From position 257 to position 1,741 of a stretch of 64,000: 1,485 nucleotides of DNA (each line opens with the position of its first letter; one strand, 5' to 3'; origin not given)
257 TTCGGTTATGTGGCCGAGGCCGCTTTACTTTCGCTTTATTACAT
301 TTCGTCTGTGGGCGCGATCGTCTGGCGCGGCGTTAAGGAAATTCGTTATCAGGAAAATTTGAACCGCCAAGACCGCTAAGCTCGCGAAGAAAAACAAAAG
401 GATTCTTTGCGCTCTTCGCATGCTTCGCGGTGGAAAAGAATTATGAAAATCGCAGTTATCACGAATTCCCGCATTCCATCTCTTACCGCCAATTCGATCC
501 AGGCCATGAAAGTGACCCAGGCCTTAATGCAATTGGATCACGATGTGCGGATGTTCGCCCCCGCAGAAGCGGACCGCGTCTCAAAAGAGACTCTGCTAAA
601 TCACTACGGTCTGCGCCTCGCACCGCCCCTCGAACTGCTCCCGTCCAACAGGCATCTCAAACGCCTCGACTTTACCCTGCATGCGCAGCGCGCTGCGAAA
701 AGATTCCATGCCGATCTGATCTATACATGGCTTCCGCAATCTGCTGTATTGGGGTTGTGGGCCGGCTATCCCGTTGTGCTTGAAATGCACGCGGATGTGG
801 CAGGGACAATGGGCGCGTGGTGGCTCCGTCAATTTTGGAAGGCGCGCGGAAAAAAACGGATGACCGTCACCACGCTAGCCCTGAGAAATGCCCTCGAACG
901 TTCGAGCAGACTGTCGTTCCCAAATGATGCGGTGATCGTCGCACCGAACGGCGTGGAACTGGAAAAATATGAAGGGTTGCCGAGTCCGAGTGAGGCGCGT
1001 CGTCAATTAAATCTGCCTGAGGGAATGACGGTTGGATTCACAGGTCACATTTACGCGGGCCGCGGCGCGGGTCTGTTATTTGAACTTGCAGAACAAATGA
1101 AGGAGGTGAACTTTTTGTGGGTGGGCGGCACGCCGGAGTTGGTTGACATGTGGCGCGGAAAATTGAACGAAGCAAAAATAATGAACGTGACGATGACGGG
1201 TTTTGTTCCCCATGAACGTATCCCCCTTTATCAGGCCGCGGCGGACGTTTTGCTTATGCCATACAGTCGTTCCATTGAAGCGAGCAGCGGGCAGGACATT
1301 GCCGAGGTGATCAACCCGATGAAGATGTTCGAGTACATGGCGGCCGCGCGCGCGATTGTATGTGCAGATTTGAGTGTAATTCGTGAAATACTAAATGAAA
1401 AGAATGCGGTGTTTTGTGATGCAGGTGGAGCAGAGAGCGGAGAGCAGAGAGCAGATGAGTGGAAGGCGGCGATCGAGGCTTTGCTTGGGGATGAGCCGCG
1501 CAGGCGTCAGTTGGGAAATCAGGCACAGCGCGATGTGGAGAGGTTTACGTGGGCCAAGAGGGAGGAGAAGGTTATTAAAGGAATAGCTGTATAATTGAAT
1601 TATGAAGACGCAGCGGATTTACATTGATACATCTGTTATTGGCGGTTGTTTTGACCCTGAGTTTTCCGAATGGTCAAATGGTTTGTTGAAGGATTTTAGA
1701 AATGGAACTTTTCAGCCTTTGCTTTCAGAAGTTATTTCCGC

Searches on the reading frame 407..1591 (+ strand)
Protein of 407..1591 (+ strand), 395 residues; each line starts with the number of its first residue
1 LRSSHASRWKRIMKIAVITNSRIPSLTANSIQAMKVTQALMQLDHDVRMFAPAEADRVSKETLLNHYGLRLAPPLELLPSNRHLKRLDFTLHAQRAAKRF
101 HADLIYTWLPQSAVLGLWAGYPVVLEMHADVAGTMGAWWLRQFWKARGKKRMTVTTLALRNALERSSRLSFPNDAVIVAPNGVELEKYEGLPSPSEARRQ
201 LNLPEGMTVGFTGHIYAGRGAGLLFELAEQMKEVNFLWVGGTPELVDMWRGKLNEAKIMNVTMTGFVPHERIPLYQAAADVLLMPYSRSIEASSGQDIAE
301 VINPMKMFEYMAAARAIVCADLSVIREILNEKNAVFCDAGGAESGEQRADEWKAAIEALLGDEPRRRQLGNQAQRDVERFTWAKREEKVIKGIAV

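Call 17: search_protein_families(library=pfam, proteins=[window:407-1591:+], max_evalue=0.001)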
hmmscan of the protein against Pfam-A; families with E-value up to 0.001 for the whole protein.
window:407-1591:+ (395 aa): 5 families
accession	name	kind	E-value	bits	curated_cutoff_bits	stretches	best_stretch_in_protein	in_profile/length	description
PF13439.12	Glyco_transf_4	-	3.1e-12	47.3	28.5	1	35-187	10-170/170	Glycosyltransferase Family 4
PF13692.12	Glyco_trans_1_4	-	3.3e-11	44.1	27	1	208-362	3-142/142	Glycosyl transferases group 1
PF00534.26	Glycos_transf_1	-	2.6e-09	37.3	26.4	1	207-375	16-171/172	Glycosyl transferases group 1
PF13579.12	Glyco_trans_4_4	-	3.6e-09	37.6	29.7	1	33-182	7-158/158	Glycosyl transferase 4-like domain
PF13524.12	Glyco_trans_1_2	-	2.6e-08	34.4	25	1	225-388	6-141/144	Glycosyl transferase-like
